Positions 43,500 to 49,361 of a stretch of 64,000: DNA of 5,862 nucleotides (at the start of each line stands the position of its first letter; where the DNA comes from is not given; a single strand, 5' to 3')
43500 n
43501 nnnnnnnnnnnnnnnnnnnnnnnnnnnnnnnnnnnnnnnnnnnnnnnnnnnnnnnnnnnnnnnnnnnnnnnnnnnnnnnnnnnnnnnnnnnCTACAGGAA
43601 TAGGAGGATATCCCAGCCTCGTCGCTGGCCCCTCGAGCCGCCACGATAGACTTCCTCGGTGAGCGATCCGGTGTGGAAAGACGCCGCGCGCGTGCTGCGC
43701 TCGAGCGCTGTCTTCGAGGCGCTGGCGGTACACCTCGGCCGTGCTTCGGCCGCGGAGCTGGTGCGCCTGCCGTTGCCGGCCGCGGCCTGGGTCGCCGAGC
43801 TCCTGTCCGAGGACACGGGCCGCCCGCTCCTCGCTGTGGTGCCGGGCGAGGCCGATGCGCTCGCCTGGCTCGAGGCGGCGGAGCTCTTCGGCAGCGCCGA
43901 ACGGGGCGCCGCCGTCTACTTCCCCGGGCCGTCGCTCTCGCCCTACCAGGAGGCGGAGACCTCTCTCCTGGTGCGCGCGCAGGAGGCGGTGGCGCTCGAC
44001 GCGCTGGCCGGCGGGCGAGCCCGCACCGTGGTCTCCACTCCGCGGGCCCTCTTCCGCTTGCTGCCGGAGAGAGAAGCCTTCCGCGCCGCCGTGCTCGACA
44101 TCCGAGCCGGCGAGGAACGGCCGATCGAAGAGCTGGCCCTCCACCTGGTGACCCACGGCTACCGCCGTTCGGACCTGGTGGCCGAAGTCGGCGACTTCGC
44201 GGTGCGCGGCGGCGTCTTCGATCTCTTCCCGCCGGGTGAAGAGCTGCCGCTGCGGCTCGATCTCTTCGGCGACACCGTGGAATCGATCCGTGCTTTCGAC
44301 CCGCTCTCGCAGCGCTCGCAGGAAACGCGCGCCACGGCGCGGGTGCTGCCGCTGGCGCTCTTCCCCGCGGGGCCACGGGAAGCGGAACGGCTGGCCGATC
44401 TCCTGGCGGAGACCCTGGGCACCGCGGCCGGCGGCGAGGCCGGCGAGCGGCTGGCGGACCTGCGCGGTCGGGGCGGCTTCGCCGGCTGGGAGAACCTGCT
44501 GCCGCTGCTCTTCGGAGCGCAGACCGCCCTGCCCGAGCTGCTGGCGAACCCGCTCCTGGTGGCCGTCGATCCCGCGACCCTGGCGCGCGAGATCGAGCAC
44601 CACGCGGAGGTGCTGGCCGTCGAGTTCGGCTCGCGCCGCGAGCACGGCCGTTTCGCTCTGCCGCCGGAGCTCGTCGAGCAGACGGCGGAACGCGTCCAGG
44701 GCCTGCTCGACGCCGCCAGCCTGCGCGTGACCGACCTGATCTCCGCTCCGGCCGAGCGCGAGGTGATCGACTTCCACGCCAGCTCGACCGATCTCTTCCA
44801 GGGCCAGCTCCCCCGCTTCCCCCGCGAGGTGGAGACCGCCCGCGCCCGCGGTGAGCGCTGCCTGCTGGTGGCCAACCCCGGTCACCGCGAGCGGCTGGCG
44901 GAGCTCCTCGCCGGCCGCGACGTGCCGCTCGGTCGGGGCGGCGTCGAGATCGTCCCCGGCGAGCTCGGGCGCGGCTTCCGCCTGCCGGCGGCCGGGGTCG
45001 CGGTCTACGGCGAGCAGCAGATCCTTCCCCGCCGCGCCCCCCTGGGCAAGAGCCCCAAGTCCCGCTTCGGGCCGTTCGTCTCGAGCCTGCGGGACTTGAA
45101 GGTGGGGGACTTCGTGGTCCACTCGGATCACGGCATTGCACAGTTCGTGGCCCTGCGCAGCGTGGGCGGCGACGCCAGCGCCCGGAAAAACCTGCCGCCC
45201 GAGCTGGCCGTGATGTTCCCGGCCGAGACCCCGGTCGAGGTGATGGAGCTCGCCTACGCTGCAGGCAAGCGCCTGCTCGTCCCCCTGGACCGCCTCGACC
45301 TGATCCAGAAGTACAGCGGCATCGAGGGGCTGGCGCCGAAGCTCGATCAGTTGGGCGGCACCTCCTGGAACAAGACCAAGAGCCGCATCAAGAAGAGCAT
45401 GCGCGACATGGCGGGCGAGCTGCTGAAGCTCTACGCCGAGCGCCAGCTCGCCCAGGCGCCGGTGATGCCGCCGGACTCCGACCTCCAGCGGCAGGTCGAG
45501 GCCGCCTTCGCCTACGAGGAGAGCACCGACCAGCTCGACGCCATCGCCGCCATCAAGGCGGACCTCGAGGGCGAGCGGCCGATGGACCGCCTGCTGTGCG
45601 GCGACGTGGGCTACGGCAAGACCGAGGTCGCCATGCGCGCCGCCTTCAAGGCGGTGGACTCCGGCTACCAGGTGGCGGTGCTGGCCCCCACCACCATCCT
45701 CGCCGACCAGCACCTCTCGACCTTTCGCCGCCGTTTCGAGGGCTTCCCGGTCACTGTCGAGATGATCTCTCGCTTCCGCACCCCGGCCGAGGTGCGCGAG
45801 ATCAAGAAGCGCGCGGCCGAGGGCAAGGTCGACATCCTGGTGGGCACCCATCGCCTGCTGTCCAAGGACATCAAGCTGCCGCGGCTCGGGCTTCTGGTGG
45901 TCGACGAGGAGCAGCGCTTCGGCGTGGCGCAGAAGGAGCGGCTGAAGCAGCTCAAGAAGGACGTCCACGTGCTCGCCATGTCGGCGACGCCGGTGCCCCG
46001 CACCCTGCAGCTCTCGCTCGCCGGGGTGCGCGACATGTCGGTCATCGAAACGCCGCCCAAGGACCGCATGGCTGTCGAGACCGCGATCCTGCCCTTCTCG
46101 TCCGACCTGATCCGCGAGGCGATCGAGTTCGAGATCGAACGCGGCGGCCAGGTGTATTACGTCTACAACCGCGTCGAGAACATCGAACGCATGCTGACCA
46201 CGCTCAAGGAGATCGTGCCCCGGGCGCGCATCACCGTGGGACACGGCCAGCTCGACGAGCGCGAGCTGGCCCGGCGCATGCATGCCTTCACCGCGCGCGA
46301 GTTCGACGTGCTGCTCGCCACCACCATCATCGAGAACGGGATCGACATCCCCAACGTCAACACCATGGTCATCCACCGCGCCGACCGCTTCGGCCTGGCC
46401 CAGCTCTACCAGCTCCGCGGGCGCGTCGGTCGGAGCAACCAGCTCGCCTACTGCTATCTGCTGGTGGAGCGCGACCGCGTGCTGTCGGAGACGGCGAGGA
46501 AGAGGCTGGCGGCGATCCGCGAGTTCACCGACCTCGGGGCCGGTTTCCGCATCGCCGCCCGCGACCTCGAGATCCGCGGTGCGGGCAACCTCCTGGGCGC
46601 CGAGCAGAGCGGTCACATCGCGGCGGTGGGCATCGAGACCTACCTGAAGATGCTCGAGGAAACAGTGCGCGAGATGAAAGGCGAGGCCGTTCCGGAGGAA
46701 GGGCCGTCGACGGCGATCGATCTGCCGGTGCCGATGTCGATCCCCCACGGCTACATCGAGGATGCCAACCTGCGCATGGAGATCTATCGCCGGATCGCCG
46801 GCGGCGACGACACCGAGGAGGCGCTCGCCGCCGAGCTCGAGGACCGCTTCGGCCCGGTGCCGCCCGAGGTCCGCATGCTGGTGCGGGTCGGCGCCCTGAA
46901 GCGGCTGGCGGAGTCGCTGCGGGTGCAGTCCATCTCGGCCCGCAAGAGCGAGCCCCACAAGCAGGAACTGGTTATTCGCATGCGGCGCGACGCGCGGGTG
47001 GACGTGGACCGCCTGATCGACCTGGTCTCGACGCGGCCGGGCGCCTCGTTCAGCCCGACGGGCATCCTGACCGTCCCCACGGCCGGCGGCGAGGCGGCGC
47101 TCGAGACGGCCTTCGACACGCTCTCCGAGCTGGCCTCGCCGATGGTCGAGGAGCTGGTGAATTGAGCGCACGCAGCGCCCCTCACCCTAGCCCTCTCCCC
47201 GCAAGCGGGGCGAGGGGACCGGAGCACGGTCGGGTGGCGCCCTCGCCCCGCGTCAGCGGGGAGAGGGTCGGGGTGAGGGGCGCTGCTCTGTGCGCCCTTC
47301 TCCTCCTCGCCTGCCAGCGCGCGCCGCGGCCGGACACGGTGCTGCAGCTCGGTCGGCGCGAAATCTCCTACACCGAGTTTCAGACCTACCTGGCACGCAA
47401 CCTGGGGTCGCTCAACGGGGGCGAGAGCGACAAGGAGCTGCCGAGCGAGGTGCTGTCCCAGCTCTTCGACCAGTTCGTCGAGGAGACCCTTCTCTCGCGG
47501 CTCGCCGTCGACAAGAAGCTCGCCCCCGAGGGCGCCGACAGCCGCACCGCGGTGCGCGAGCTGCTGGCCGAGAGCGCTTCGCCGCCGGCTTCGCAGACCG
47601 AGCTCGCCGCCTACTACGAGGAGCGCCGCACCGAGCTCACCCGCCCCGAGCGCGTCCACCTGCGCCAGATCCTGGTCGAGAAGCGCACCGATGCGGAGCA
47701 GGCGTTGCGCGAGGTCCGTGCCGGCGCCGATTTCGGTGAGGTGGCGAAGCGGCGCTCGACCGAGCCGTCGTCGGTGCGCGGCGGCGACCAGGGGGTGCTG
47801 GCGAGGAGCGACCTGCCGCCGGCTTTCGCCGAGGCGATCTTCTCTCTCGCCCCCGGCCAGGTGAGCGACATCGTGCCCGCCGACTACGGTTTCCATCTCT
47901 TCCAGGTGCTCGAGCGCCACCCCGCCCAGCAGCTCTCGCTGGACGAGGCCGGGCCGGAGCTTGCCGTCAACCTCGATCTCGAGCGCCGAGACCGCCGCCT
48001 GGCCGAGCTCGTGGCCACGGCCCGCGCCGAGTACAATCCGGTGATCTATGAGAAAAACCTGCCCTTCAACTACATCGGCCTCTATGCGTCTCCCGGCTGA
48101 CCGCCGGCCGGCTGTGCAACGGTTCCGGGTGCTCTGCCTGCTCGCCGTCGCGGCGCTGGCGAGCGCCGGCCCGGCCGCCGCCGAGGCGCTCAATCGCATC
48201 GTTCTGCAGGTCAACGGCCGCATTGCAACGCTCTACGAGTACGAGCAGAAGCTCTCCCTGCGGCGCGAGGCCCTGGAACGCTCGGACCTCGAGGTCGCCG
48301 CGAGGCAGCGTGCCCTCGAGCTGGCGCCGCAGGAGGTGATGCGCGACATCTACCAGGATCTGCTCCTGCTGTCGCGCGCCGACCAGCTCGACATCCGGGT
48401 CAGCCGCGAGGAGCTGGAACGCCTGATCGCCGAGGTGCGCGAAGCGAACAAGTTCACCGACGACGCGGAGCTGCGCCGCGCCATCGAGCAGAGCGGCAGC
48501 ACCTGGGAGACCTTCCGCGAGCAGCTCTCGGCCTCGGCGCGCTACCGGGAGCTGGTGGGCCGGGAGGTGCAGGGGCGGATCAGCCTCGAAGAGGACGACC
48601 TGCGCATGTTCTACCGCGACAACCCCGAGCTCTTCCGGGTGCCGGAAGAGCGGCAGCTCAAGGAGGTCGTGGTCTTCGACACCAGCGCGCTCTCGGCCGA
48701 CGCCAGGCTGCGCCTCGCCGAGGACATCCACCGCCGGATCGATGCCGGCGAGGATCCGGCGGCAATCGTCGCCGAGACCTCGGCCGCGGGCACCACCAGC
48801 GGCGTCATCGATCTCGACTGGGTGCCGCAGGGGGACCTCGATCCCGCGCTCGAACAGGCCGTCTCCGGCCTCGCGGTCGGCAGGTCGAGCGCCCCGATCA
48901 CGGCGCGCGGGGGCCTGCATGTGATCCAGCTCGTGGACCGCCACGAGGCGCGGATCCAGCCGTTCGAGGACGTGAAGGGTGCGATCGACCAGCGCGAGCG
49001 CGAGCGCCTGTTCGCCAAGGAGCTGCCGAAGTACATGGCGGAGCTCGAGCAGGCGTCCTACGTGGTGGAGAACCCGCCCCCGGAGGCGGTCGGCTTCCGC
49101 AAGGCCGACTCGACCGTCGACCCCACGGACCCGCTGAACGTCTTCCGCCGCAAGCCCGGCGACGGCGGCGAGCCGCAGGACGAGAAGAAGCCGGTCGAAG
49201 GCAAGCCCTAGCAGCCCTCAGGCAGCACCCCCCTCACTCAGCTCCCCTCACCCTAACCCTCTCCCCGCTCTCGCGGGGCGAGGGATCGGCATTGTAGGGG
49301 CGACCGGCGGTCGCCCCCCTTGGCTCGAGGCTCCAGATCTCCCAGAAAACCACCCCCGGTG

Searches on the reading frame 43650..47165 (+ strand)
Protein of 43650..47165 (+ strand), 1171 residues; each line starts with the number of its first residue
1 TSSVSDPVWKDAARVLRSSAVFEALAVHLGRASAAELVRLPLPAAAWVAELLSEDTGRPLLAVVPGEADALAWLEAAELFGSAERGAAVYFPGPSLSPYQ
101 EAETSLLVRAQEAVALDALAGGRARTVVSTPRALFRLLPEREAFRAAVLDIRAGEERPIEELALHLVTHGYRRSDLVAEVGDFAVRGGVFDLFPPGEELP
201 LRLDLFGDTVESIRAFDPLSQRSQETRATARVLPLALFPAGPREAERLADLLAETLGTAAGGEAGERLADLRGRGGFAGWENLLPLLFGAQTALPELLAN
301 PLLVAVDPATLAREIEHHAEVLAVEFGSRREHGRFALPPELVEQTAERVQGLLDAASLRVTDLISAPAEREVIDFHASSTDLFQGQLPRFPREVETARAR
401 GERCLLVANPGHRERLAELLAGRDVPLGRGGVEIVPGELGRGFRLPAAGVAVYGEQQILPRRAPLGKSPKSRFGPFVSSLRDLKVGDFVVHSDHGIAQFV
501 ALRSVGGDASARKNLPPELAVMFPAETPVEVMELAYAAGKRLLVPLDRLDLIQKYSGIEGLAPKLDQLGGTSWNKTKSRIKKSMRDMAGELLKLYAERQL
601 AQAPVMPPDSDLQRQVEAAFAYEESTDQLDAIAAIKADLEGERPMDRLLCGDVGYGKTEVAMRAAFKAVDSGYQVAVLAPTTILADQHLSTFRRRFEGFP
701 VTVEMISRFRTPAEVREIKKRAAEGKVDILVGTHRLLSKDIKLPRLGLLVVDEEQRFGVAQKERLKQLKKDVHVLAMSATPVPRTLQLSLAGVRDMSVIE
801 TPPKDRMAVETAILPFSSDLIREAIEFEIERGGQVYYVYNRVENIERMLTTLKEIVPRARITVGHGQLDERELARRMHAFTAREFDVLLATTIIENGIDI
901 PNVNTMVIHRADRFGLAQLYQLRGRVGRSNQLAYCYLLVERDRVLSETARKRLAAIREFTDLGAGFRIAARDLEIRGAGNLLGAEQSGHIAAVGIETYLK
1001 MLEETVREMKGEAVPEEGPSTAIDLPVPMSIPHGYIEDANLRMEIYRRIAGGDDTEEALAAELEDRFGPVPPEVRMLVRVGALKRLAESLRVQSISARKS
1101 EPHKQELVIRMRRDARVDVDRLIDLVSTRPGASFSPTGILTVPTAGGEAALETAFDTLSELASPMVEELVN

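Call 44: search_protein_families(library=pfam, proteins=[window:43650-47165:+], max_evalue=0.0001)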
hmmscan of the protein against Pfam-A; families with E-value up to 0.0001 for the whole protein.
window:43650-47165:+ (1171 aa): 6 families
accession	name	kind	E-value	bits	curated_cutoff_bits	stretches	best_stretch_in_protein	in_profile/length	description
PF00270.35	DEAD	-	4.5e-25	88.7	26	1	627-785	3-163/167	DEAD/DEAH box helicase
PF17757.6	UvrB_inter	-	1.2e-21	77.1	22.9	1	149-238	1-91/91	UvrB interaction domain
PF00271.37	Helicase_C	-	2.3e-20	73.3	23.5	1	823-929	8-109/110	Helicase conserved C-terminal domain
PF03461.20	TRCF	-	1.6e-19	70.5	25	1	1025-1120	1-93/95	TRCF domain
PF02559.22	CarD_TRCF_RID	-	4.6e-12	46.3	23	1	483-556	1-57/57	CarD-like/TRCF RID domain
PF04851.21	ResIII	-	2.7e-09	37.6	22.5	1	627-781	7-162/164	Type III restriction enzyme, res subunit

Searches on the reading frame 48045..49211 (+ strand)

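Call 44: search_protein_families(library=pfam, proteins=[window:48045-49211:+], max_evalue=0.0001)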
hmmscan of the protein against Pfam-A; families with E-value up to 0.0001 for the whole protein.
window:48045-49211:+ (388 aa): 6 families
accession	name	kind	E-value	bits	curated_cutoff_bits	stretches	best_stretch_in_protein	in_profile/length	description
PF13145.12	Rotamase_2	-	3.9e-17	63.6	27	1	183-311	3-120/121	PPIC-type PPIASE domain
PF00639.27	Rotamase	-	6.2e-09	37.2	21.7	1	218-297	15-96/97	PPIC-type PPIASE domain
PF13624.11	SurA_N_3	-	7.3e-09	36.1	27.2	1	32-167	20-158/162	SurA-like N-terminal domain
PF13616.12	Rotamase_3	-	9.6e-08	33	22.5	1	218-299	33-115/116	PPIC-type PPIASE domain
PF09312.16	SurA_N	-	1.4e-07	32.1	30.8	1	49-161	1-108/118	SurA N-terminal domain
PF13623.11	SurA_N_2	-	3.4e-06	27.4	28.5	1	34-138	22-130/145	SurA-like N-terminal domain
